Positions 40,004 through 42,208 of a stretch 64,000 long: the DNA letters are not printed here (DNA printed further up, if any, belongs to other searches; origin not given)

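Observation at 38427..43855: Cobalamin riboswitch controls an operon of two secreted beta-propellers and a lipoprotein/multi-TM protein; candidate novel corrinoid capture/uptake system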

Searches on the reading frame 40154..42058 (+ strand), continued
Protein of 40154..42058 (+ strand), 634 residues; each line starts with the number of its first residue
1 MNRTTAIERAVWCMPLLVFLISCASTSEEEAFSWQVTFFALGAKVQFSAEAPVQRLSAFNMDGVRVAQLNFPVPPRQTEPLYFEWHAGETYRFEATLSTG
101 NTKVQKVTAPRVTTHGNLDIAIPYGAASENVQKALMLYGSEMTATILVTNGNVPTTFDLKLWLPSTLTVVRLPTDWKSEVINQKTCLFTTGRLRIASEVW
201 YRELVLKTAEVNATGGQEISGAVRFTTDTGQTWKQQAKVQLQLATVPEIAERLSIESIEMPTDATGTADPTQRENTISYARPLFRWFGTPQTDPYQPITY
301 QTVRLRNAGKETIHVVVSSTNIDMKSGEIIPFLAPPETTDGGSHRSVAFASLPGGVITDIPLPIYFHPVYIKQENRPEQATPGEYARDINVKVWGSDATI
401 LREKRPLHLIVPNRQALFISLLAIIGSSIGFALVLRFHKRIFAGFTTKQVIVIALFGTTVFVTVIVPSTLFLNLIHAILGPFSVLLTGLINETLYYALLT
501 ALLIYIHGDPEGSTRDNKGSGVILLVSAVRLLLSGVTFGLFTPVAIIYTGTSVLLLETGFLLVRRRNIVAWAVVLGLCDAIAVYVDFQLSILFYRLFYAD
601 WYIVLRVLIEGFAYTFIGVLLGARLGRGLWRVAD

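Call 90: find_encoding_contigs(protein=P0131, flank=8000, max_places=1)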
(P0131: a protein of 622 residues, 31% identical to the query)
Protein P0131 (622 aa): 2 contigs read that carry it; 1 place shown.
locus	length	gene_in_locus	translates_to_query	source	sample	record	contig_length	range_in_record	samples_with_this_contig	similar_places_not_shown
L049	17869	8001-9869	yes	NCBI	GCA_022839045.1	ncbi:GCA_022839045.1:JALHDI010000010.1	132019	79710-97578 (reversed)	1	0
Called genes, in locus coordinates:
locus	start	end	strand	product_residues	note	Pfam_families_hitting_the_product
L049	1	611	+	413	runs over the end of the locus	PF04389:Peptidase_M28 (weak), PF01546:Peptidase_M20, PF07687:M20_dimer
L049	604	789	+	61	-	PF11755:DUF3311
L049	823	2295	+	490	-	PF00474:SSF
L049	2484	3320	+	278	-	PF00015:MCPsignal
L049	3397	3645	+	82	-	-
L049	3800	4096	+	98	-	PF01969:Ni_insertion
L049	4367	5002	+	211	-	PF01618:MotA_ExbB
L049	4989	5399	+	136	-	PF02472:ExbD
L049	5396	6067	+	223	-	PF03544:TonB_C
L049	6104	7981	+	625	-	PF23381:Beta-prop_IFT122_1st (faint), PF23414:Beta-prop_EML_2 (faint), PF13570:Beta-prop_ACSF4, PF25174:Beta-prop_THOC3 (faint), PF25175:Beta-prop_WDR5 (faint), PF13360:PQQ_2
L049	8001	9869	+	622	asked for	-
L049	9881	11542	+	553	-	PF01078:Mg_chelatase (faint), PF02463:SMC_N (faint), PF03193:RsgA_GTPase (faint), PF13191:AAA_16 (faint), PF13476:AAA_23 (faint), PF13481:AAA_25 (faint), PF00005:ABC_tran, PF00005:ABC_tran, +7 more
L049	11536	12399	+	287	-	PF02361:CbiQ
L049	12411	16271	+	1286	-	PF02514:CobN-Mg_chel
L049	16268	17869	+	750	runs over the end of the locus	PF07715:Plug, PF00593:TonB_dep_Rec_b-barrel, PF14905:OMP_b-brl_3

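Call 91: find_encoding_contigs(protein=P0135, flank=8000, max_places=1)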
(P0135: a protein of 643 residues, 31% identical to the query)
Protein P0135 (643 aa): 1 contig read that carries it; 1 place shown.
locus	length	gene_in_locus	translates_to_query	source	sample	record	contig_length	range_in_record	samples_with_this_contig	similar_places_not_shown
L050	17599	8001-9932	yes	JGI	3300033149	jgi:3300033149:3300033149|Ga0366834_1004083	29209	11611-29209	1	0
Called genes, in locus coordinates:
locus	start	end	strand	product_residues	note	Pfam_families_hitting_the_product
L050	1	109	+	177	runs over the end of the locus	PF01613:Flavin_Reduct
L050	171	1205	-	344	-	PF04055:Radical_SAM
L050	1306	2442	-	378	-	PF01208:URO-D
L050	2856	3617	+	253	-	PF23472:LysM2_CERK1_LYK3_4_5 (faint), PF23457:LysM2_NFP (faint), PF01476:LysM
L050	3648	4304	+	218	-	PF01476:LysM (weak), PF05489:Phage_tail_X (faint), PF23457:LysM2_NFP (faint), PF23472:LysM2_CERK1_LYK3_4_5 (faint), PF23473:LysM3_LYK4_5 (faint), PF01476:LysM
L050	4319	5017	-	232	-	PF13886:TM7S3_TM198 (weak)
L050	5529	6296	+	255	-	PF07963:N_methyl, PF07596:SBP_bac_10 (weak)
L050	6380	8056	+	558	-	PF12894:ANAPC4_WD40 (faint), PF23381:Beta-prop_IFT122_1st (weak), PF23414:Beta-prop_EML_2, PF00400:WD40 (faint), PF13570:Beta-prop_ACSF4 (weak), PF23393:Beta-prop_WDR90_POC16_2nd (faint), PF25171:Beta-prop_WDR36-Utp21_1st (faint), PF25174:Beta-prop_THOC3 (faint)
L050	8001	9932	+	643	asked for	-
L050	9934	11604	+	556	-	PF00005:ABC_tran, PF02463:SMC_N (weak), PF13401:AAA_22 (faint), PF13555:AAA_29 (faint), PF13304:AAA_21 (weak), PF00005:ABC_tran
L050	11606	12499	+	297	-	PF02361:CbiQ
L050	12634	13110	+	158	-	PF00293:NUDIX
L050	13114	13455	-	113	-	PF01502:PRA-CH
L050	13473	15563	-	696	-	PF17191:RecG_wedge, PF01336:tRNA_anti-codon (weak), PF00270:DEAD, PF04851:ResIII, PF00271:Helicase_C, PF22590:Cas3-like_C_2 (weak), PF19833:RecG_dom3_C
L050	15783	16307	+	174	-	-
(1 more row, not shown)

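Call 92: find_encoding_contigs(protein=P0150, flank=8000, max_places=1)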
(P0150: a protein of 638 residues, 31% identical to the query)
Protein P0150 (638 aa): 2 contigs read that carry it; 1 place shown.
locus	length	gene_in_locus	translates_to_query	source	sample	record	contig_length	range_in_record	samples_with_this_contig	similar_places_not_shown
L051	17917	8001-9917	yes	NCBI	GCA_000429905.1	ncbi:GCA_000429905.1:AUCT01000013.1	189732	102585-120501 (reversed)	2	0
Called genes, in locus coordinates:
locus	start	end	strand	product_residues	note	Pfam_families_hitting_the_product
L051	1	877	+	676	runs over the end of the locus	PF07715:Plug, PF00593:TonB_dep_Rec_b-barrel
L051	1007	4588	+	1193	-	PF02514:CobN-Mg_chel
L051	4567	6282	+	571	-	PF00437:T2SSE (weak), PF03193:RsgA_GTPase (faint), PF13481:AAA_25 (faint), PF00005:ABC_tran, PF02463:SMC_N (faint), PF03215:Rad17 (faint), PF13191:AAA_16 (faint), PF00005:ABC_tran, +6 more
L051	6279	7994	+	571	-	PF23381:Beta-prop_IFT122_1st (faint), PF23414:Beta-prop_EML_2 (faint), PF24807:WD40_CDC20-Fz (faint), PF13360:PQQ_2 (faint), PF13570:Beta-prop_ACSF4 (weak)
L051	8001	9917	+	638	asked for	-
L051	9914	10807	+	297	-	PF02361:CbiQ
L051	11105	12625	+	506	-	PF00795:CN_hydrolase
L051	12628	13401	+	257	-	PF06180:CbiK, PF01903:CbiX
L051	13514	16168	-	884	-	PF00072:Response_reg, PF23023:Anti-Pycsar_Apyc1, PF00753:Lactamase_B (faint), PF12706:Lactamase_B_2, PF00027:cNMP_binding (faint)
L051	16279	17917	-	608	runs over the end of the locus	PF00672:HAMP, PF07228:SpoIIE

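Call 96: find_related_loci(query=A2, collection=metagenome_contigs, flank=8000)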
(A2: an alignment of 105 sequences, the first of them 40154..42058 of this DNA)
Query A2 (634 aa) in metagenome_contigs; peptide patterns used: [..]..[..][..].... (x = any residue, [..] = any of these).
461 stretches matched a pattern; 301 encode a relative of the query (tblastn E <= 1e-3); the best 80 are kept; 80 distinct loci.
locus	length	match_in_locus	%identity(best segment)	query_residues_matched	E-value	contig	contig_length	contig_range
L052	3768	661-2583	81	2-634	0e+0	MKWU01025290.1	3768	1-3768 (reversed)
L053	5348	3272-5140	63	23-634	0e+0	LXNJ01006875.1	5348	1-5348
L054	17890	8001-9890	62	16-634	0e+0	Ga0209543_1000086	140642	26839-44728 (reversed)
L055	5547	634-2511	62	20-634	0e+0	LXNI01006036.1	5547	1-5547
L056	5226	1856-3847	46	12-634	0e+0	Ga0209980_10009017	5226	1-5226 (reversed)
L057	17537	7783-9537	39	13-634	3e-128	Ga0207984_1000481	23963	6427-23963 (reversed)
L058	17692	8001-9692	40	32-634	4e-127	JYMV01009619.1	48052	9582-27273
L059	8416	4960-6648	36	35-634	5e-101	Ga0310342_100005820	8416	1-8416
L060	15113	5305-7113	35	3-634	9e-101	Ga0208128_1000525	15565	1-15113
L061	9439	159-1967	35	3-634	8e-101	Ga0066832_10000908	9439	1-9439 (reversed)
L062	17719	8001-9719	30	36-634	8e-90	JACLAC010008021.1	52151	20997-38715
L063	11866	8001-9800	29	29-633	1e-67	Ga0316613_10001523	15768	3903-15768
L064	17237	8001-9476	28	111-634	8e-53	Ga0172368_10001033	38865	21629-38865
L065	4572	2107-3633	28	118-632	7e-53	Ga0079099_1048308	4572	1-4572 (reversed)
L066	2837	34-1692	29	82-629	2e-52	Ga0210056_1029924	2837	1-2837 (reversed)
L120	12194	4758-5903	27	255-632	9e-33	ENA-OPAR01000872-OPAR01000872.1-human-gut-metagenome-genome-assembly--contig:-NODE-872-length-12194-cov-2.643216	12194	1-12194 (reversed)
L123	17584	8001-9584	25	117-632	1e-32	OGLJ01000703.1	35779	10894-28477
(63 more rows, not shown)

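Call 103: search_protein_families(library=pfam, proteins=[L123:2396-4393:+, L123:5041-6939:+, L123:7084-7932:+, L123:7908-9596:+, L123:12070-13479:+, L123:13476-15221:+, L123:15227-16072:+, L123:16065-16820:+, L120:2214-4148:+, L120:9794-11143:+], max_evalue=0.001)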
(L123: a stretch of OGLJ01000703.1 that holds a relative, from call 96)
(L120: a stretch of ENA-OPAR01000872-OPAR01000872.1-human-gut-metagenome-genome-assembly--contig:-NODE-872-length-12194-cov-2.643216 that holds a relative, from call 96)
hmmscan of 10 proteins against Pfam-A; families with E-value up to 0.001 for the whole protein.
L123:2396-4393:+ (665 aa): 2 families
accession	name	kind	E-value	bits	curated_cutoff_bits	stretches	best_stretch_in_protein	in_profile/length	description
PF00593.30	TonB_dep_Rec_b-barrel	-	1.2e-31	111.5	27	1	196-638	11-436/436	TonB dependent receptor-like, beta-barrel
PF07715.20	Plug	-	2.8e-22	79.7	23.9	1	55-162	3-107/107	TonB-dependent Receptor Plug Domain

L123:5041-6939:+ (632 aa): 2 families
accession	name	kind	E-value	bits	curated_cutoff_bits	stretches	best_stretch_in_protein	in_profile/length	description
PF00593.30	TonB_dep_Rec_b-barrel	-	4.5e-33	116.2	27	1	212-603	7-436/436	TonB dependent receptor-like, beta-barrel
PF07715.20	Plug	-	1.6e-23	83.6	23.9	1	35-142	3-107/107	TonB-dependent Receptor Plug Domain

L123:7084-7932:+ (282 aa): 4 families
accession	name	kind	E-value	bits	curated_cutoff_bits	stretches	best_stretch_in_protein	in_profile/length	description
PF00005.33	ABC_tran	-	1.5e-31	110.2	25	1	21-170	1-137/137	ABC transporter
PF13304.12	AAA_21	-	1.1e-10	42.5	27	1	126-196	222-295/304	AAA domain, putative AbiEii toxin, Type IV TA system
PF02463.25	SMC_N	-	4.9e-06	26.6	40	1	32-193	25-192/220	RecF/RecN/SMC N terminal domain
PF13476.12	AAA_23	-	0.00033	21.8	27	1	32-79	20-67/201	AAA domain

L123:7908-9596:+ (562 aa): 0 families

L123:12070-13479:+ (469 aa): 4 families
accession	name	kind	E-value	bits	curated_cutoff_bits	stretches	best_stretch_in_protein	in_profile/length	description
PF13360.13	PQQ_2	-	1.2e-11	45.1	27.6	1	86-265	3-146/233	Outer membrane protein assembly factor BamB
PF13570.13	Beta-prop_ACSF4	-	7.1e-09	35.9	133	1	78-151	21-93/329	Beta-alanine-activating enzyme, beta-propeller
PF25292.1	Beta-prop_CGLA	-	0.00011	22.2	26.8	0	82-123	50-91/316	Lambda-carrageenase beta-propeller domain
PF12894.13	ANAPC4_WD40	-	0.00024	21.7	22.9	0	282-306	46-70/91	Anaphase-promoting complex subunit 4 WD40 domain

L123:13476-15221:+ (581 aa): 3 families
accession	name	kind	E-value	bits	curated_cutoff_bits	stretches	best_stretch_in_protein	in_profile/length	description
PF00664.28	ABC_membrane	-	2.6e-52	178.6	28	1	26-294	4-274/274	ABC transporter transmembrane region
PF00005.33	ABC_tran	-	1.6e-33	116.7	25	1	357-505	2-137/137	ABC transporter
PF02463.25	SMC_N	-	5.2e-09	36.3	40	1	312-547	135-211/220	RecF/RecN/SMC N terminal domain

L123:15227-16072:+ (281 aa): 4 families
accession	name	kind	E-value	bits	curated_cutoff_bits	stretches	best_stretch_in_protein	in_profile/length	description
PF00005.33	ABC_tran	-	5.4e-33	114.9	25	1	20-162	3-136/137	ABC transporter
PF13304.12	AAA_21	-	6.3e-14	53.2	27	1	101-192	220-298/304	AAA domain, putative AbiEii toxin, Type IV TA system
PF13175.12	AAA_15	-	5.2e-06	26.8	32.1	0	33-74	28-76/374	AAA ATPase domain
PF13476.12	AAA_23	-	0.00037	21.6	27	1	21-126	15-119/201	AAA domain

L123:16065-16820:+ (251 aa): 2 families
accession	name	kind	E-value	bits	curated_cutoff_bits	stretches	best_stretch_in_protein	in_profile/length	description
PF01061.29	ABC2_membrane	-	3.4e-23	82.7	26.9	1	9-216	3-209/211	ABC-2 type transporter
PF12698.13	ABC2_membrane_3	-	3.6e-13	49.8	31.6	1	55-238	158-337/347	ABC-2 family transporter protein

L120:2214-4148:+ (644 aa): 2 families
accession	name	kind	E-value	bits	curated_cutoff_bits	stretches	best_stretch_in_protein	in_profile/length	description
PF00593.30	TonB_dep_Rec_b-barrel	-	1.1e-32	114.9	27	1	232-614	9-436/436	TonB dependent receptor-like, beta-barrel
PF07715.20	Plug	-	2.7e-24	86.2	23.9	1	53-160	3-107/107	TonB-dependent Receptor Plug Domain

L120:9794-11143:+ (449 aa): 3 families
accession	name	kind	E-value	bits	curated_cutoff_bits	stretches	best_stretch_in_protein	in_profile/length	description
PF00664.28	ABC_membrane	-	1.7e-48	166.1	28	1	27-296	3-274/274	ABC transporter transmembrane region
PF00005.33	ABC_tran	-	1.1e-19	71.8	25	1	357-440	1-80/137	ABC transporter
PF03193.22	RsgA_GTPase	-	0.00019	21.8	30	1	331-388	70-127/174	RsgA GTPase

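Call 104: find_homologous_proteins(query=L120:4257-5915:+)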
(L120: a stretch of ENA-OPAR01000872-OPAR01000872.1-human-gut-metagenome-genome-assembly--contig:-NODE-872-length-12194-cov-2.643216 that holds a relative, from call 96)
Query L120:4257-5915:+ (552 aa): 242 proteins with E <= 0.001 among 8000 candidates; the best 120 are listed.
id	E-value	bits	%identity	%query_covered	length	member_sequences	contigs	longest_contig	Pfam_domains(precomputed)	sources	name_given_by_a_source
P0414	0.0e+0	1240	99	100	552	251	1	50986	-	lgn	-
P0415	0.0e+0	1208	96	100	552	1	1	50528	-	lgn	-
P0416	0.0e+0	1197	95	100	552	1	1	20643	-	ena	-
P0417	0.0e+0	1196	95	100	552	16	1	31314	-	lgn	-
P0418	0.0e+0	1191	95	100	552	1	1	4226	-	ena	-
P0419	0.0e+0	1089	90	98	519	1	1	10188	-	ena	-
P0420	9.4e-231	785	61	100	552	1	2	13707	-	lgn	-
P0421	3.5e-230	783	61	97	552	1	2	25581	-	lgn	-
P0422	4.6e-230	783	61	100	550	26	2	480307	-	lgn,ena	-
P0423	5.7e-230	782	61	97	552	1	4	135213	-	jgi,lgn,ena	jgi:hypothetical protein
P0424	6.2e-230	782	61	97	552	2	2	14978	-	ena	-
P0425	9.2e-230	782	60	100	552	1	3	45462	-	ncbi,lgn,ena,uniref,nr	ncbi:hypothetical protein [Phascolarctobacterium succinatutens]|uniref:hypothetical protein n=1 Tax=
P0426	2.6e-229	780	61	97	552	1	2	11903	-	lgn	-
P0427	5.1e-229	779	60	100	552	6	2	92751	-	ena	-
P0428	1.8e-228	778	61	97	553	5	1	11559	-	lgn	-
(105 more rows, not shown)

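Call 115: list_cluster_members(proteins=[P0150, P0131, P0135, P0140, P0141, P0147, P0155, P0157, P0169, P0202])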
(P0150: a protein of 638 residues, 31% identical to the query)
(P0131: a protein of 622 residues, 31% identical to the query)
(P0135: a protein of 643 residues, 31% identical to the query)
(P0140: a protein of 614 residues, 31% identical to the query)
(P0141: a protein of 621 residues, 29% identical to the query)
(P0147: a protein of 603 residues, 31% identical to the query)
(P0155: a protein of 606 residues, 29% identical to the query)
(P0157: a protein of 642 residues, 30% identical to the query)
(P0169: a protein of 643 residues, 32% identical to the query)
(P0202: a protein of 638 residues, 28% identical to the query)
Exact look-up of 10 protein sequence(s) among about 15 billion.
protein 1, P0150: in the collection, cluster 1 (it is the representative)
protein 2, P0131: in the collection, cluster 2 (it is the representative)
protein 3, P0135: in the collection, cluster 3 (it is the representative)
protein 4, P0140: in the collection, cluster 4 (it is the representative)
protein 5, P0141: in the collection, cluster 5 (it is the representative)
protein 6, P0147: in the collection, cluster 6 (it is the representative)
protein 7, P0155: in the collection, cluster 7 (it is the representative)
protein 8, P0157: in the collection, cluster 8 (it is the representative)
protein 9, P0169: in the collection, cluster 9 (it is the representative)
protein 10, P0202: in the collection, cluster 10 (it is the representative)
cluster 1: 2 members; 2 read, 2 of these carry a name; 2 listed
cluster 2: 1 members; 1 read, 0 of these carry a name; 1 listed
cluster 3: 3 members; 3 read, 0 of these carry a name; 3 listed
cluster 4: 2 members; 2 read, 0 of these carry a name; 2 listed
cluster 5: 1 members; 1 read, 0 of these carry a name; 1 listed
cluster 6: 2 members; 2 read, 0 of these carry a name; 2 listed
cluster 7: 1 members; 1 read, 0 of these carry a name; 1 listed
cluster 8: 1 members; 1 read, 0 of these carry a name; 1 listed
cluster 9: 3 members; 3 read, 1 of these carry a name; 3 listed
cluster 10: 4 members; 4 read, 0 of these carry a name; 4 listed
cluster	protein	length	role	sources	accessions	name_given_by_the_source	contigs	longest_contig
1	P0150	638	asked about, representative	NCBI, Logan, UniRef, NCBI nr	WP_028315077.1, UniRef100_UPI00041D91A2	hypothetical protein [Desulfatibacillum aliphaticivorans] | hypothetical protein n=1 Tax=Desulfatibacillum aliphaticivorans TaxID=218208 ...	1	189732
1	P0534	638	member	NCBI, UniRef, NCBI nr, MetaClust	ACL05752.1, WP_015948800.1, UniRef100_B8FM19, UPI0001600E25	hypothetical protein Dalk_4067 [Desulfatibacillum aliphaticivorans] | Uncharacterized protein n=1 Tax=Desulfatibacillum aliphaticivorans TaxID=218208 ... | hypothetical protein [Desulfatibacillum aliphaticivorans]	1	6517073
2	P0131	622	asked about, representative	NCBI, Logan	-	-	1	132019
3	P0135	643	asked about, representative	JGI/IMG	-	-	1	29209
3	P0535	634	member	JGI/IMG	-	-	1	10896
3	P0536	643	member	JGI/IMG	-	-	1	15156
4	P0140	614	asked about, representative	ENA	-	-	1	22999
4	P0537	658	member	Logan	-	-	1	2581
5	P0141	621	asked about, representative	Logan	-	-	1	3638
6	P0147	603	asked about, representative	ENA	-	-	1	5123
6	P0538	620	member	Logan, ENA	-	-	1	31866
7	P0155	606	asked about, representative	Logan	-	-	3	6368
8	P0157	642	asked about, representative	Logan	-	-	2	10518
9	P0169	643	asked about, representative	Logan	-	-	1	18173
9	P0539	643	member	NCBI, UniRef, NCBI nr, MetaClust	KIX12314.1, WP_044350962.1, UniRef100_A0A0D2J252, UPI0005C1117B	hypothetical protein [Dethiosulfatarculus sandiegensis] | Uncharacterized protein n=1 Tax=Dethiosulfatarculus sandiegensis TaxID=1429043 ... | status=active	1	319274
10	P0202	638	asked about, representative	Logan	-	-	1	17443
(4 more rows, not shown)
